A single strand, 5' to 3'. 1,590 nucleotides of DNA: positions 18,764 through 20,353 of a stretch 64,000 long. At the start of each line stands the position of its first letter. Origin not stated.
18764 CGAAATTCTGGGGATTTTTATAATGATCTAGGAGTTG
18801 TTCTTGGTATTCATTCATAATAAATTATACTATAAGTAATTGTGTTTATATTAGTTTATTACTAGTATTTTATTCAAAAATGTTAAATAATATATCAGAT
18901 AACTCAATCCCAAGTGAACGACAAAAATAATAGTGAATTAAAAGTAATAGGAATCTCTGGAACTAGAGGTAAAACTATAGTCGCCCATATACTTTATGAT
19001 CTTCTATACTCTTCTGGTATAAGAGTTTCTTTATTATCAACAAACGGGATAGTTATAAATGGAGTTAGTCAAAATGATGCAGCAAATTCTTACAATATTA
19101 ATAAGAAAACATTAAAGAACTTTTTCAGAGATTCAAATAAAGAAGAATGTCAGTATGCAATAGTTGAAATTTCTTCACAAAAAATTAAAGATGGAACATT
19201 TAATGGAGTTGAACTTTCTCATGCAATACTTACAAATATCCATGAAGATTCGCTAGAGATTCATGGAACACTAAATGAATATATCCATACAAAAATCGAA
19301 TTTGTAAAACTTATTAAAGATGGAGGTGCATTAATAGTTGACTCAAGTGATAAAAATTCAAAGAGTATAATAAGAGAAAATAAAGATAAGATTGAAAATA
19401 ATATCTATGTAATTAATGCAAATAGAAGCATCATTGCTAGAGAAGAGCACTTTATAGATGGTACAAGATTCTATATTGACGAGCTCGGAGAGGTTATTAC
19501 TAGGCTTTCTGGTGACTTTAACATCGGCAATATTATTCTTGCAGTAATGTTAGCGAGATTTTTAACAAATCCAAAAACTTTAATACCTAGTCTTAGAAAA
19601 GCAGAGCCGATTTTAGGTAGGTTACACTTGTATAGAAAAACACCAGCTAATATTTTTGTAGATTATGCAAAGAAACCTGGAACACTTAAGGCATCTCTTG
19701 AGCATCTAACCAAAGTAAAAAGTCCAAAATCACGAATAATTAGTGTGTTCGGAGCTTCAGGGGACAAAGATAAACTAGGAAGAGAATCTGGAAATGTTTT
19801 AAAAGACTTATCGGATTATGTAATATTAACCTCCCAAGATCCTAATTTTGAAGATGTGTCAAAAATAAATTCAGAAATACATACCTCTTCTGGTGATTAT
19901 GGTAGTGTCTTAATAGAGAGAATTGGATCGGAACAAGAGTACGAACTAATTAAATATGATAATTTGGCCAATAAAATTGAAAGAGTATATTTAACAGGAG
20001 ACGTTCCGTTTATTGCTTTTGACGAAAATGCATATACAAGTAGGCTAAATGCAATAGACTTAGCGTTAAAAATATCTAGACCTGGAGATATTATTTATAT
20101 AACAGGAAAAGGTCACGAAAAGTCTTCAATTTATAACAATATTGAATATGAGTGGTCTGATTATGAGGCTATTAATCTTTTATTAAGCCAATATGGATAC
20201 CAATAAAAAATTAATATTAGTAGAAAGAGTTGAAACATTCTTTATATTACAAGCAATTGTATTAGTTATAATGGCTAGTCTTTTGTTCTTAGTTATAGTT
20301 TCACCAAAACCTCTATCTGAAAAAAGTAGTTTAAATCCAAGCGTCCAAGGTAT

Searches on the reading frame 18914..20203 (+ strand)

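Call 20: search_protein_families(library=pfam, proteins=[window:18914-20203:+])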
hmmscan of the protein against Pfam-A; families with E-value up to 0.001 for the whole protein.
window:18914-20203:+ (430 aa): 3 families
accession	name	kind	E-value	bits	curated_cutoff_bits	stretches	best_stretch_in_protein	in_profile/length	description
PF08245.18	Mur_ligase_M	-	4.4e-26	92.5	24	1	14-213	1-199/200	Mur ligase middle domain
PF02875.26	Mur_ligase_C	-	7.7e-17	62.8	28.4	1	235-327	1-95/127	Mur ligase, glutamate ligase domain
PF05225.22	HTH_psq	-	0.00081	19.5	20.4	0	47-73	12-39/45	helix-turn-helix, Psq domain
